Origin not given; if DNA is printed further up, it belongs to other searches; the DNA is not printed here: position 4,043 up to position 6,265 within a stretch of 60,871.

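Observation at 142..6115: cysD-cysN flanked by two alkaline-phosphatase-superfamily enzymes, with no APS kinase or sulfotransferase: candidate non-canonical sulfation operon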

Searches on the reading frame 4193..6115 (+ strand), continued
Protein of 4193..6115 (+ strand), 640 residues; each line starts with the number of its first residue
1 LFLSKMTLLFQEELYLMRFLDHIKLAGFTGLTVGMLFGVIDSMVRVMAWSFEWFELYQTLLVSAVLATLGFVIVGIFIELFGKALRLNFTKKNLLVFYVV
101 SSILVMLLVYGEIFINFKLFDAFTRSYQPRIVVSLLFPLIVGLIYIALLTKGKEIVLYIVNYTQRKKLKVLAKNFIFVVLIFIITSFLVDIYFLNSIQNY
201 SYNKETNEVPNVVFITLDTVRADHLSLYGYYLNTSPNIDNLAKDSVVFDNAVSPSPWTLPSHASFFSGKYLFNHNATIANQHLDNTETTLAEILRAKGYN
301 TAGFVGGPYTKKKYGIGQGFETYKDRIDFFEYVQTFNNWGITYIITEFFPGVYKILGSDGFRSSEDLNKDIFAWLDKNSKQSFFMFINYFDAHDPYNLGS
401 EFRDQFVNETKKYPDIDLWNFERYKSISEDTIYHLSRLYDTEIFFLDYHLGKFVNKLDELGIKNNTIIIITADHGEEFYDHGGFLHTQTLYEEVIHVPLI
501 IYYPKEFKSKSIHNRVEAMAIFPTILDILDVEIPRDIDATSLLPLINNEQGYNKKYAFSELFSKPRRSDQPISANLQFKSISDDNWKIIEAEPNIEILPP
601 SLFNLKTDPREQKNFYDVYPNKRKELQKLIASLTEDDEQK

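Call 24: find_encoding_contigs(protein=P0013, flank=10000, max_places=2)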
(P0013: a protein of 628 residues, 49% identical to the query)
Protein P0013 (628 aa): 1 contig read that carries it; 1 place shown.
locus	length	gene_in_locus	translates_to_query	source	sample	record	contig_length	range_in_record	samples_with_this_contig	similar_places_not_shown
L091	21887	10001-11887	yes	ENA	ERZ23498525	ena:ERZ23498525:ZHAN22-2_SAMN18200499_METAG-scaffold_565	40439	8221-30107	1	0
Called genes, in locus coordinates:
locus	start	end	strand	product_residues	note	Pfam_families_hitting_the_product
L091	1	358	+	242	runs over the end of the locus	PF00483:NTP_transferase, PF01128:IspD (weak), PF12804:NTP_transf_3, PF20202:DUF6564 (weak)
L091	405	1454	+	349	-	PF00044:Gp_dh_N, PF02800:Gp_dh_C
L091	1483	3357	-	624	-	PF13522:GATase_6, PF13537:GATase_7, PF00733:Asn_synthase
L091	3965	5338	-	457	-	PF00884:Sulfatase, PF01663:Phosphodiest, PF16347:SGSH_C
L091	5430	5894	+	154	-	PF01073:3Beta_HSD, PF01370:Epimerase, PF03435:Sacchrp_dh_NADP, PF04321:RmlD_sub_bind, PF16363:GDP_Man_Dehyd, PF13460:NAD_binding_10 (weak)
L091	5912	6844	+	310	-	PF01073:3Beta_HSD, PF01370:Epimerase, PF02719:Polysacc_synt_2, PF04321:RmlD_sub_bind, PF07993:NAD_binding_4, PF16363:GDP_Man_Dehyd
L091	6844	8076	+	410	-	PF13439:Glyco_transf_4, PF13579:Glyco_trans_4_4 (faint), PF13477:Glyco_trans_4_2, PF20706:GT4-conflict, PF00534:Glycos_transf_1, PF13692:Glyco_trans_1_4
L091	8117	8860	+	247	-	PF00535:Glycos_transf_2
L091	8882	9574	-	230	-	PF13489:Methyltransf_23, PF07021:MetW, PF13847:Methyltransf_31, PF08241:Methyltransf_11, PF08242:Methyltransf_12, PF13649:Methyltransf_25 (weak)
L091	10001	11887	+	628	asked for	PF00884:Sulfatase, PF01663:Phosphodiest, PF16347:SGSH_C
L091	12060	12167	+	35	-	-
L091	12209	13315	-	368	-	PF01041:DegT_DnrJ_EryC1, PF00155:Aminotran_1_2 (weak)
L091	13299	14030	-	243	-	PF00483:NTP_transferase, PF12804:NTP_transf_3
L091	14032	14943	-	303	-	PF01073:3Beta_HSD, PF01370:Epimerase, PF02719:Polysacc_synt_2, PF04321:RmlD_sub_bind, PF07993:NAD_binding_4, PF13460:NAD_binding_10, PF16363:GDP_Man_Dehyd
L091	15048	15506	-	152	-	PF00908:dTDP_sugar_isom, PF05523:FdtA (weak), PF14667:Polysacc_synt_C, PF07883:Cupin_2 (faint)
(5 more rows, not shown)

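Call 76: predict_structure(alignment_id=A1)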
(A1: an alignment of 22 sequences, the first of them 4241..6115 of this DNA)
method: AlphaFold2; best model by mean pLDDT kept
length: 624 residues; sequences in the alignment: 22
mean_pLDDT: 87.0   pTM: 0.88
mean pLDDT of the five models: 87.0, 86.7, 85.7, 85.5, 84.2
residues with pLDDT >= 90: 370; 70-90: 170; 50-70: 66; < 50: 18
segments of 3 or more residues with pLDDT < 50: 107-109, 404-407, 551-557, 621-624
pLDDT, mean of each block of 10 residues (from residue 1): 86 94 88 82 90 93 88 87 92 83 59 77 92 91 88 91 95 90 71 91 95 95 98 96 96 95 88 97 95 89 93 65 70 69 82 96 94 89 88 63 54 84 95 98 97 97 73 90 97 96 98 96 96 88 83 53 91 85 89 92 96 85 39
secondary structure, 60 per line:
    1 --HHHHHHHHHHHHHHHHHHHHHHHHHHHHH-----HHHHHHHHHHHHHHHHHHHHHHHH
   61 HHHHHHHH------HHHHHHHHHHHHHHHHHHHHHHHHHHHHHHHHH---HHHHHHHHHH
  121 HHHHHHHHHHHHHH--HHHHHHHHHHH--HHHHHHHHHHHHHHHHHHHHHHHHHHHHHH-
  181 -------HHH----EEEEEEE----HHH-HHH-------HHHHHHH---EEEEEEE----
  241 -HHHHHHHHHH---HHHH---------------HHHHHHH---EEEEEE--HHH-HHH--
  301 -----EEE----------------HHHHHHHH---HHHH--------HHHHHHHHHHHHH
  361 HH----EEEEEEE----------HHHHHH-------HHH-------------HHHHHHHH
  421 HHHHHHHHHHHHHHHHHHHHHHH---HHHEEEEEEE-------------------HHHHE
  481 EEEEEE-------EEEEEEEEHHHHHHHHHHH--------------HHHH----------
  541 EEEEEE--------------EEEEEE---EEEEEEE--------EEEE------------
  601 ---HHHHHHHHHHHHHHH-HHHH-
elements in order: H3-31 H37-68 H75-107 H111-134 H137-147 H150-179 E195-201 H220-226 E230-236 H242-251 H255-258 H274-280 E284-289 E306-308 H325-332 H336-339 H348-362 E367-373 H384-389 H413-443 E450-456 H476-479 E480-486 E494-501 H502-512 H527-530 E541-546 E561-566 E570-576 E585-588 H604-618 H620-623

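Call 80: fold_search(model_id=the predicted structure, library=pdb)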
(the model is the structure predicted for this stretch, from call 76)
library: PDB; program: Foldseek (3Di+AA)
matches with E <= 10: 564; with E <= 0.001: 441
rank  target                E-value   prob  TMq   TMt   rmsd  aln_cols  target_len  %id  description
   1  3ed4_B                6.1e-23  1.00  0.52  0.67  12.8       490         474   22  Crystal structure of putative arylsulfatase from escherichia coli (released 2008-09-16)
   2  4uph_A                7.5e-23  1.00  0.54  0.66   6.9       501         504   20  Crystal Structure of Phosphonate Monoester Hydrolase of Agrobacterium radiobacter (released 2015-07-01)
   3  3ed4_A                1.6e-22  1.00  0.53  0.69   5.7       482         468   22  Crystal structure of putative arylsulfatase from escherichia coli (released 2008-09-16)
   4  3ed4_D                1.8e-22  1.00  0.52  0.67   7.0       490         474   22  Crystal structure of putative arylsulfatase from escherichia coli (released 2008-09-16)
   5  9fo1                  2.4e-22  1.00  0.52  0.70   6.0       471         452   22  Family S1_16 sulfatase from metagenomic dataset AMOR (released 2025-01-22)
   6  9koq_B                3.8e-22  1.00  0.54  0.69   5.9       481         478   21  Crystal structure of an Arylsulfatase from Enterococcus faecium (released 2025-07-30)
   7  7oz8                  4.2e-22  1.00  0.56  0.72   5.7       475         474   20  Sulfated host glycan recognition by carbohydrate sulfatases of the human gut microbiota (BT1918_S1_46) (released 2022-06-29)
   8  7lj2_A                4.2e-22  1.00  0.53  0.65   6.5       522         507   19  Structure of Exo-L-galactose-6-sulfatase BuS1_11 from Bacteroides uniformis in complex with neoporphyrabiose (released 2022-02-09)
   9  5g2v                  4.2e-22  1.00  0.54  0.67   6.3       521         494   20  Structure of BT4656 in complex with its substrate D-Glucosamine-2-N, 6-O-disulfate. (released 2017-05-24)
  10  9ihk_C                4.6e-22  1.00  0.52  0.65   6.2       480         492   21  Crystal structure of carrageenan sulfatase Bt3731_S1_30A from human gut bacterium Bacteroides thetaiotaomicron VPI-373 (released 2025-11-05)
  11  6ust_A                6.0e-22  1.00  0.52  0.68   6.5       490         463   20  Gut microbial sulfatase from Hungatella hathewayi (released 2020-11-11)
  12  7ptj_A                6.3e-22  1.00  0.51  0.61   7.2       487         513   19  C54S mutant of choline-sulfatase from E. meliloti CECT4857 bound to HEPES (released 2022-08-03)
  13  9gve                  6.6e-22  1.00  0.54  0.65   7.0       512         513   21  Structure of phosphonate monoester hydrolase from Rhizobium leguminosarum with phenyl phosphonate (released 2025-10-08)
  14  4upk_A                8.1e-22  1.00  0.52  0.63   8.1       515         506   22  Phosphonate monoester hydrolase SpPMH from Silicibacter pomeroyi (released 2015-07-01)
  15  6fny_C                8.5e-22  1.00  0.52  0.62   6.3       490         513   20  CRYSTAL STRUCTURE OF A CHOLINE SULFATASE FROM SINORHIZOBIUM MELLILOTI (released 2018-02-28)
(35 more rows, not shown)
